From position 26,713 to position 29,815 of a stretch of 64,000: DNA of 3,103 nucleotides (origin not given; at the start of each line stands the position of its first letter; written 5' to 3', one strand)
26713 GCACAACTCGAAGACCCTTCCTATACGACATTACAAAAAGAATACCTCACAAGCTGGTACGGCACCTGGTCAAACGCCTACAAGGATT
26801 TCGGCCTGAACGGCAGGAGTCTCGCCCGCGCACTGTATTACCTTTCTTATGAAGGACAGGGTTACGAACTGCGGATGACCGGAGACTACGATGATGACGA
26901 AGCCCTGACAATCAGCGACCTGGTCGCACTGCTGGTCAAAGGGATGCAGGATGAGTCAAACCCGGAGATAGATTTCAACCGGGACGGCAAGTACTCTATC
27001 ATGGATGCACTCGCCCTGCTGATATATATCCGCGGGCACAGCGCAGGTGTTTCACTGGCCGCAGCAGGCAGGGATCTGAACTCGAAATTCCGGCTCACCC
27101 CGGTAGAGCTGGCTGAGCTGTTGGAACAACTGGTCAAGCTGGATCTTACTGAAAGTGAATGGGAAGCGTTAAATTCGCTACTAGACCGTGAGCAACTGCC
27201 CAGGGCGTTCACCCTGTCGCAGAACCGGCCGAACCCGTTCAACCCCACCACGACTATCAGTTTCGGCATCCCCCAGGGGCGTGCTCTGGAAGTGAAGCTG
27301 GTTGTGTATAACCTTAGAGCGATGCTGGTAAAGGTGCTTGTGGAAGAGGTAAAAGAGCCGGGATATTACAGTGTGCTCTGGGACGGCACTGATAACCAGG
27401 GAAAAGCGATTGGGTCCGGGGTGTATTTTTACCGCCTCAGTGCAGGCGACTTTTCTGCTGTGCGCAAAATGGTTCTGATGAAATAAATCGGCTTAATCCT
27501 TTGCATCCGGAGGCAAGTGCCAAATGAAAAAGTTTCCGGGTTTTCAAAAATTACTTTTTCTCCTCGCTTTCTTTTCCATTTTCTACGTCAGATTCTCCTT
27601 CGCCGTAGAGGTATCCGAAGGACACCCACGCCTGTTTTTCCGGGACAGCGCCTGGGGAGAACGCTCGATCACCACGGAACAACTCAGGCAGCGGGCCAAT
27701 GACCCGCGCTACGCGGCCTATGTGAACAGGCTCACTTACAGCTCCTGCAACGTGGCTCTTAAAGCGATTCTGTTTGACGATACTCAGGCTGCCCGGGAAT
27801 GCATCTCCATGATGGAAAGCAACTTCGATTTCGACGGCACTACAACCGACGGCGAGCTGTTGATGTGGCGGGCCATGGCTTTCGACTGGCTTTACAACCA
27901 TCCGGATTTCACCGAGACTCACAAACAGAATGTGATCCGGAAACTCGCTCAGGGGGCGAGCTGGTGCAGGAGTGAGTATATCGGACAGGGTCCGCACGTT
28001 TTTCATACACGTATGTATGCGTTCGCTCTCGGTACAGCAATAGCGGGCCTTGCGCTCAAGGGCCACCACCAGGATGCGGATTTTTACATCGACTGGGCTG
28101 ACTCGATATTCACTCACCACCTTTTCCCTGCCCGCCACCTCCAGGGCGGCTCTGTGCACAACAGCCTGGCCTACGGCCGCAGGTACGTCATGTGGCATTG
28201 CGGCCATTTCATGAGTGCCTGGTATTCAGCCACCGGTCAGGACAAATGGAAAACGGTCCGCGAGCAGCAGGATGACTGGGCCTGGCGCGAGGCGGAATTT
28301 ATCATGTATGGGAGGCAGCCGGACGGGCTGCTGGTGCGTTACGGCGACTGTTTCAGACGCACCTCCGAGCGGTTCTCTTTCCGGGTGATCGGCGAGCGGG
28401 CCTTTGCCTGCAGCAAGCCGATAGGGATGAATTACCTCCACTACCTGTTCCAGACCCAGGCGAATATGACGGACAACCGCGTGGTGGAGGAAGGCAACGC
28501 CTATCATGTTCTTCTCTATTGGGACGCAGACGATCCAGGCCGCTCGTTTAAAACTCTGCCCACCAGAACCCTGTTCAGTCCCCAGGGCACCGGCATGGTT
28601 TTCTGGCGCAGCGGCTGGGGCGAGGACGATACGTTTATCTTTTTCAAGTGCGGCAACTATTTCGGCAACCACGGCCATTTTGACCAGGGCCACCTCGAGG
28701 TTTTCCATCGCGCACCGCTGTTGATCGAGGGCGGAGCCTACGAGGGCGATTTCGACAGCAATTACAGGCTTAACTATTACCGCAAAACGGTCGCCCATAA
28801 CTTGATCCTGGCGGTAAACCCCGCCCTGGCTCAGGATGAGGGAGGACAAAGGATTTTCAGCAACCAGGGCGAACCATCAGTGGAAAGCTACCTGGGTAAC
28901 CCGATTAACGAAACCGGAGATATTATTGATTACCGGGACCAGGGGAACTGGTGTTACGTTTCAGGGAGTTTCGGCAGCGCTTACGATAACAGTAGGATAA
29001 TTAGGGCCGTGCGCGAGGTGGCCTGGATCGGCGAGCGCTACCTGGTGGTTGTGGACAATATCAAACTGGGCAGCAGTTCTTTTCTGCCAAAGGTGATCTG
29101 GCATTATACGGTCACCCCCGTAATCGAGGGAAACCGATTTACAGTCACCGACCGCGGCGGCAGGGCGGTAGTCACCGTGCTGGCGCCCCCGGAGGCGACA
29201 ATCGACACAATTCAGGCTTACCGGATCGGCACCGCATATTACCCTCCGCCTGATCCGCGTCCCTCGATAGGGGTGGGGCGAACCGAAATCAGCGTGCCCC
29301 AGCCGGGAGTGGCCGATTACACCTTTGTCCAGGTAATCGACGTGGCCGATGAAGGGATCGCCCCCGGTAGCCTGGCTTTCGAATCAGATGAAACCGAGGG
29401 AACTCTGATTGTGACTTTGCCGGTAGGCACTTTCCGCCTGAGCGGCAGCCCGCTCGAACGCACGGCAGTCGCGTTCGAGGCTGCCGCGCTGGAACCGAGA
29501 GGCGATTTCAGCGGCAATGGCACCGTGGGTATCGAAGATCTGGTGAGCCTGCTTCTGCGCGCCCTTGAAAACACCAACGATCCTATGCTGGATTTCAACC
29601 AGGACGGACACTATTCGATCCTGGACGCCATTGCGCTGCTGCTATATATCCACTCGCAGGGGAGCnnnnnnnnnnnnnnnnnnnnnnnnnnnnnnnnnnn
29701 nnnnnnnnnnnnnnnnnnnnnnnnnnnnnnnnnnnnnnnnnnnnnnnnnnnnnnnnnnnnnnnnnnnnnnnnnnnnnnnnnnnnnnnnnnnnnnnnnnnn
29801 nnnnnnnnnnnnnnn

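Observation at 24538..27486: Paralog 3 combines a dockerin-like module with a T9SS C-terminal sorting domain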

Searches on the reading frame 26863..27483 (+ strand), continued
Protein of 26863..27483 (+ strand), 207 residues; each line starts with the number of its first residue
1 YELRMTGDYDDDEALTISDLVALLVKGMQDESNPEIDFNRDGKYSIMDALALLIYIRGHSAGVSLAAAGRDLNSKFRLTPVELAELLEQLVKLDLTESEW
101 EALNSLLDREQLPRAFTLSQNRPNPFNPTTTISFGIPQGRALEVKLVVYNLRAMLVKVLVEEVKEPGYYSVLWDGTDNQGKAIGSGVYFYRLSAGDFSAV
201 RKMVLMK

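Call 34: search_protein_families(library=ncbifam, proteins=[P0002, P0009, P0001, P0099, P0038], max_evalue=1)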
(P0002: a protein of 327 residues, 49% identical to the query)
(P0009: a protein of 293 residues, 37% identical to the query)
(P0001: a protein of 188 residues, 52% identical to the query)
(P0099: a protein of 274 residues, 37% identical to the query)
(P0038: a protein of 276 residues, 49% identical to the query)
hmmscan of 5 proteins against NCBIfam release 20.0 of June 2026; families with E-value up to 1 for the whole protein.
P0002 (327 aa): 9 families
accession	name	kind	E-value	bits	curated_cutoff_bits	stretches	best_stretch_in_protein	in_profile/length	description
NF033707.1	T9SS_sortase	equivalog_domain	9.9e-08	30.1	420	1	240-314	1000-1077/1095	type IX secretion system sortase PorU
TIGR04183.1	Por_Secre_tail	domain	2e-05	24.5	23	1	243-324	3-70/72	T9SS type A sorting domain-containing protein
NF009276.0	PRK12633.1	equivalog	0.0013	18.5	383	1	222-314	91-181/234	flagellar basal body rod modification protein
NF005176.1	PRK06655.1-1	equivalog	0.0045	16.9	230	1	262-314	97-149/197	flagellar hook assembly protein FlgD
NF053608.1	Lsa66_OmpA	equivalog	0.025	13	700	1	290-314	204-228/581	fibronectin-binding adhesin Lsa66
NF033085.1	bla_class_C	equivalog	0.033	13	415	1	26-76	121-172/356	class C beta-lactamase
NF004496.1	PRK05842.1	equivalog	0.14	11.4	250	1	279-311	185-217/271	flagellar hook assembly protein FlgD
NF009453.0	PRK12813.1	equivalog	0.22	11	264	1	285-314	144-173/223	flagellar basal body rod modification protein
NF052323.1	T9SSA_dep_M6i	equivalog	0.26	9.1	600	1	241-315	960-1027/1043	T9SS-dependent M6-like inactivated metalloprotease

P0009 (293 aa): 9 families
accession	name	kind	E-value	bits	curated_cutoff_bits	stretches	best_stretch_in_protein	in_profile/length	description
NF033707.1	T9SS_sortase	equivalog_domain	3.6e-07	28.2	420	1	205-279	1000-1076/1095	type IX secretion system sortase PorU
NF005176.1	PRK06655.1-1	equivalog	7.8e-06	25.9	230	1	221-283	90-152/197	flagellar hook assembly protein FlgD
NF012200.0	choice_anch_D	domain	1.1e-05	25.9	45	1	3-62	43-107/108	choice-of-anchor D domain-containing protein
NF052228.1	T9SS_PorZ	equivalog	2.5e-05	22.9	260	1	208-278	677-740/757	type IX secretion system anionic LPS delivery protein PorZ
NF009276.0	PRK12633.1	equivalog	0.00016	21.5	383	1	214-280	117-181/234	flagellar basal body rod modification protein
TIGR04183.1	Por_Secre_tail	domain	0.00033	20.6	23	1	208-290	3-70/72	T9SS type A sorting domain-containing protein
NF052323.1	T9SSA_dep_M6i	equivalog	0.0046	14.9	600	1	205-284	959-1030/1043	T9SS-dependent M6-like inactivated metalloprotease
NF009277.0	PRK12634.1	equivalog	0.0062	16.6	333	1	217-275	112-169/221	flagellar basal body rod modification protein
NF009452.0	PRK12812.1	equivalog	0.087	12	258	1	226-278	150-204/289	flagellar basal body rod modification protein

P0001 (188 aa): 7 families
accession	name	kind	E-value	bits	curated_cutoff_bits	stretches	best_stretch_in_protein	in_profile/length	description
NF033707.1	T9SS_sortase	equivalog_domain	1.3e-07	29.7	420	1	101-175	1000-1077/1095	type IX secretion system sortase PorU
TIGR04183.1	Por_Secre_tail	domain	6.2e-07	29.3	23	1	104-185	3-70/72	T9SS type A sorting domain-containing protein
NF005176.1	PRK06655.1-1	equivalog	0.00035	20.6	230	1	121-175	95-149/197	flagellar hook assembly protein FlgD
NF009276.0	PRK12633.1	equivalog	0.0056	16.4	383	1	98-178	104-184/234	flagellar basal body rod modification protein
NF053608.1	Lsa66_OmpA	equivalog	0.025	13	700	1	150-179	203-232/581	fibronectin-binding adhesin Lsa66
NF004496.1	PRK05842.1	equivalog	0.11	11.7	250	1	139-172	184-217/271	flagellar hook assembly protein FlgD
NF009277.0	PRK12634.1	equivalog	0.22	11.6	333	1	122-169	121-168/221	flagellar basal body rod modification protein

P0099 (274 aa): 9 families
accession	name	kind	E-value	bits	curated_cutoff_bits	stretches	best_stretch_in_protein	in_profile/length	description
NF033707.1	T9SS_sortase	equivalog_domain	1.5e-09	36.1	420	1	182-267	1000-1083/1095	type IX secretion system sortase PorU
TIGR04183.1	Por_Secre_tail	domain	7e-07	29.1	23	1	184-271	2-70/72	T9SS type A sorting domain-containing protein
NF005176.1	PRK06655.1-1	equivalog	3.4e-05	23.9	230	1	211-270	99-158/197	flagellar hook assembly protein FlgD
NF009453.0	PRK12813.1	equivalog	0.00064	19.3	264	1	210-264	125-176/223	flagellar basal body rod modification protein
NF052228.1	T9SS_PorZ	equivalog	0.0019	16.7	260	1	226-258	708-739/757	type IX secretion system anionic LPS delivery protein PorZ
NF009276.0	PRK12633.1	equivalog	0.0025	17.5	383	1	210-262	130-182/234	flagellar basal body rod modification protein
NF053608.1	Lsa66_OmpA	equivalog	0.054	11.9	700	1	238-261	205-228/581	fibronectin-binding adhesin Lsa66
NF052323.1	T9SSA_dep_M6i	equivalog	0.08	10.8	600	1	183-268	960-1033/1043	T9SS-dependent M6-like inactivated metalloprotease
NF009452.0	PRK12812.1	equivalog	0.12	11.6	258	1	213-257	156-202/289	flagellar basal body rod modification protein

P0038 (276 aa): 12 families
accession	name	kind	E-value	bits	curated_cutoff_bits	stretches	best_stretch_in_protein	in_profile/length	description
TIGR04183.1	Por_Secre_tail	domain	1.1e-11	44.5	23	1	193-272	2-69/72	T9SS type A sorting domain-containing protein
NF033707.1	T9SS_sortase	equivalog_domain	1.1e-09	36.5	420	1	191-264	1000-1078/1095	type IX secretion system sortase PorU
NF005176.1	PRK06655.1-1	equivalog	1.5e-08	34.8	230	1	208-270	94-156/197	flagellar hook assembly protein FlgD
NF009276.0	PRK12633.1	equivalog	1.4e-06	28.2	383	1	209-269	127-187/234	flagellar basal body rod modification protein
NF052323.1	T9SSA_dep_M6i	equivalog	4e-05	21.8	600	1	192-270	960-1033/1043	T9SS-dependent M6-like inactivated metalloprotease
NF038113.1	T9SSA_dep_M36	equivalog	4.9e-05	21.7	885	1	190-274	793-868/869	T9SS-dependent M36 family metallopeptidase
NF009453.0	PRK12813.1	equivalog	6.7e-05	22.5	264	1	209-263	122-173/223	flagellar basal body rod modification protein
NF052228.1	T9SS_PorZ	equivalog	0.0002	19.9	260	1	236-269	715-748/757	type IX secretion system anionic LPS delivery protein PorZ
NF009452.0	PRK12812.1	equivalog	0.0009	18.5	258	1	159-261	95-204/289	flagellar basal body rod modification protein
NF053608.1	Lsa66_OmpA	equivalog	0.00096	17.7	700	1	238-264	203-229/581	fibronectin-binding adhesin Lsa66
NF009277.0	PRK12634.1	equivalog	0.0013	18.9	333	1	206-257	117-168/221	flagellar basal body rod modification protein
NF004496.1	PRK05842.1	equivalog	0.19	11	250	1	227-268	184-222/271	flagellar hook assembly protein FlgD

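Call 84: search_protein_families(library=pfam, proteins=[P0003, P0007, P0005], max_evalue=1)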
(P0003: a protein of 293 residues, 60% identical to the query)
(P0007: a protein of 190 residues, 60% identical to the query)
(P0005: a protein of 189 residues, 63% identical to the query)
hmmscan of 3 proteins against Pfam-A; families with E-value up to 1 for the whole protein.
P0003 (293 aa): 5 families
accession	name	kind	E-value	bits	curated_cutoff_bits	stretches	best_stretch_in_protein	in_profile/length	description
PF18962.6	Por_Secre_tail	-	6.2e-09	36.5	27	1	208-291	2-75/75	Secretion system C-terminal sorting domain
PF13860.13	FlgD_ig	-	7.5e-09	35.9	27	1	229-280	24-75/79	FlgD Ig-like domain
PF13585.12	CHU_C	-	1.1e-05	25.9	27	1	230-280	29-72/86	CHU_C Type IX secretion signal domain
PF00404.24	Dockerin_1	-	0.053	14.2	22.9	1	2-39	5-49/57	Dockerin type I domain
PF10342.15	Kre9_KNH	-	0.086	14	24.6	0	214-260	13-62/94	Kre9/KNH-like N-terminal Ig-like domain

P0007 (190 aa): 4 families
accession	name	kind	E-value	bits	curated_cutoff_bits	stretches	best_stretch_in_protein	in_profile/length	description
PF13860.13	FlgD_ig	-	8.3e-08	32.5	27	1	126-177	24-75/79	FlgD Ig-like domain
PF18962.6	Por_Secre_tail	-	0.00038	21.1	27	1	104-187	2-74/75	Secretion system C-terminal sorting domain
PF13585.12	CHU_C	-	0.0011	19.5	27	1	145-177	40-72/86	CHU_C Type IX secretion signal domain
PF11012.13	DUF2850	-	0.12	13.1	22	1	29-99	8-78/79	Protein of unknown function (DUF2850)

P0005 (189 aa): 3 families
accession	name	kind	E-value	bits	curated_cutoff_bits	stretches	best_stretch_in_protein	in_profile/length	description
PF13860.13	FlgD_ig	-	1.2e-09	38.4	27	1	126-176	25-75/79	FlgD Ig-like domain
PF18962.6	Por_Secre_tail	-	4.6e-06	27.3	27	1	104-186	3-74/75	Secretion system C-terminal sorting domain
PF13585.12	CHU_C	-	0.00028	21.4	27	1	126-176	29-72/86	CHU_C Type IX secretion signal domain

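Call 85: find_encoding_contigs(protein=P0003, flank=10000, max_places=4)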
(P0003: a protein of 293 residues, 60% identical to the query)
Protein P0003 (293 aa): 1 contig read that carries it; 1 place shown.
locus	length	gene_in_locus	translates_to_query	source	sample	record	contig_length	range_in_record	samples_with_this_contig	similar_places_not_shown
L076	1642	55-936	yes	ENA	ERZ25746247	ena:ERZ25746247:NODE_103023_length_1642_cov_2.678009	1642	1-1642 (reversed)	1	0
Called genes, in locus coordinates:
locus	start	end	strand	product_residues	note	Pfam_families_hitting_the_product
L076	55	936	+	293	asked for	PF13585:CHU_C (faint), PF18962:Por_Secre_tail, PF13860:FlgD_ig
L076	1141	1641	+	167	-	?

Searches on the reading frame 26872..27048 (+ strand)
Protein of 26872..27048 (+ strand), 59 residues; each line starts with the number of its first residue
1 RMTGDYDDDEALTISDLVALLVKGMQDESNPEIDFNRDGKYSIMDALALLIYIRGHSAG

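Call 32: search_solved_structures(query=A1, max_evalue=10, show_alignments=3)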
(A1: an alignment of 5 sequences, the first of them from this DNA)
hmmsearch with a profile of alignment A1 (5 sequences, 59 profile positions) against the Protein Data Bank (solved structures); distinct sequences matched with E-value up to 10: 47.
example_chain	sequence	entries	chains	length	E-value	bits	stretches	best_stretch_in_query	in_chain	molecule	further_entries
2jnk_A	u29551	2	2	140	7.2e-05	25.7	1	2-41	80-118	Hyalurononglucosaminidase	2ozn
2ccl_B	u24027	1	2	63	0.00064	22.6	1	4-49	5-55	ENDO-1,4-BETA-XYLANASE Y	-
2mte_A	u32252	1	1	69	0.00078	22.4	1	4-45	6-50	Cellulose 1,4-beta-cellobiosidase (reducing end) CelS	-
1daq_A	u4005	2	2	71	0.00084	22.3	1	4-45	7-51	ENDOGLUCANASE SS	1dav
4fl4_A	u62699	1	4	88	0.0012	21.8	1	3-46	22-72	Glycoside hydrolase family 9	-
3ul4_B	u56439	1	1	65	0.0013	21.7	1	3-55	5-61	Cellulosome enzyme, dockerin type I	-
1ohz_B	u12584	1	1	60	0.0042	20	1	4-49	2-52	ENDO-1,4-BETA-XYLANASE Y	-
2vn6_B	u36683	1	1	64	0.0063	19.5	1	4-55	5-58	ENDOGLUCANASE A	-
9qfa_A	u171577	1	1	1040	0.0069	19.3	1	31-53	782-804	Ruminococcus bromii Amy12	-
1jfj_A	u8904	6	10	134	0.016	18.2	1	5-42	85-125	CALCIUM-BINDING PROTEIN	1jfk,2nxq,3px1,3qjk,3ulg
2m7n_A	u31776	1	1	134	0.016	18.1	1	5-42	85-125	Calcium-binding protein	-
2y3n_B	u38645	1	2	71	0.023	17.7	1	3-52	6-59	CELLULOSOMAL FAMILY-48 PROCESSIVE GLYCOSIDE HYDROLASE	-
3o4y_A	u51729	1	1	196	0.023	17.7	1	5-41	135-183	Calcium-dependent protein kinase 3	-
2vn5_B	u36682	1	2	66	0.025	17.6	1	4-53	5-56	ENDOGLUCANASE A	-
4jwq_A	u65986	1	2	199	0.039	16.9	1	5-40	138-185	Calcium-dependent protein kinase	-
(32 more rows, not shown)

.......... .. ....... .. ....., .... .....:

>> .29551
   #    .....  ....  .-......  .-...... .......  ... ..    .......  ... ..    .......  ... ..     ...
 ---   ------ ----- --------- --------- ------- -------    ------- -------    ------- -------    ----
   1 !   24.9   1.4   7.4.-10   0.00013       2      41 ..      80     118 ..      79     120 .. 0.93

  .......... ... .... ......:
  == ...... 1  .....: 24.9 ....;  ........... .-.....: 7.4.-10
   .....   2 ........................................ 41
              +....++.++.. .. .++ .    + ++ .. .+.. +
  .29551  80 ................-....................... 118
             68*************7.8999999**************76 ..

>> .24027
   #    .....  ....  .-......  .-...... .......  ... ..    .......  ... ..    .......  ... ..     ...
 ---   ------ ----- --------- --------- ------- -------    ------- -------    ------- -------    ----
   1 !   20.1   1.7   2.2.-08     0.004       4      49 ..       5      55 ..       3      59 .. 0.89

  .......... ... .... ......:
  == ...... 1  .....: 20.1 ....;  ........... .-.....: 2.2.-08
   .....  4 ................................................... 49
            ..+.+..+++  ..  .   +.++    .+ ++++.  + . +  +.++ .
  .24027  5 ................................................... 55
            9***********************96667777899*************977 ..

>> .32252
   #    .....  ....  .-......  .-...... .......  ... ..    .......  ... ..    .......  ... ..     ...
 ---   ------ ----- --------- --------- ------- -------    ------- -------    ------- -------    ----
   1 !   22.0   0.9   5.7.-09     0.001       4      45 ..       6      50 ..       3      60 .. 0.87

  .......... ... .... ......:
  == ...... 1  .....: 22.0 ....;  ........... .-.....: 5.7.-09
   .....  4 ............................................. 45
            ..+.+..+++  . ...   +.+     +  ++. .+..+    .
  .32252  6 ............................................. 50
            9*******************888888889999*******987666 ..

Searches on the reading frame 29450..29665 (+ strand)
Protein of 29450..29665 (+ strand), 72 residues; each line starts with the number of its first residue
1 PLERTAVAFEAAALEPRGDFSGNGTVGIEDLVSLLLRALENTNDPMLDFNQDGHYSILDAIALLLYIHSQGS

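Call 33: search_protein_families(library=pfam, proteins=[window:29450-29665:+], max_evalue=1)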
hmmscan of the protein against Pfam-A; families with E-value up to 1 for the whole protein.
window:29450-29665:+ (72 aa): 1 family
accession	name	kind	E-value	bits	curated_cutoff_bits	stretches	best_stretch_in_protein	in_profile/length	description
PF00404.24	Dockerin_1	-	0.0062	17.2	22.9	1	18-63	2-52/57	Dockerin type I domain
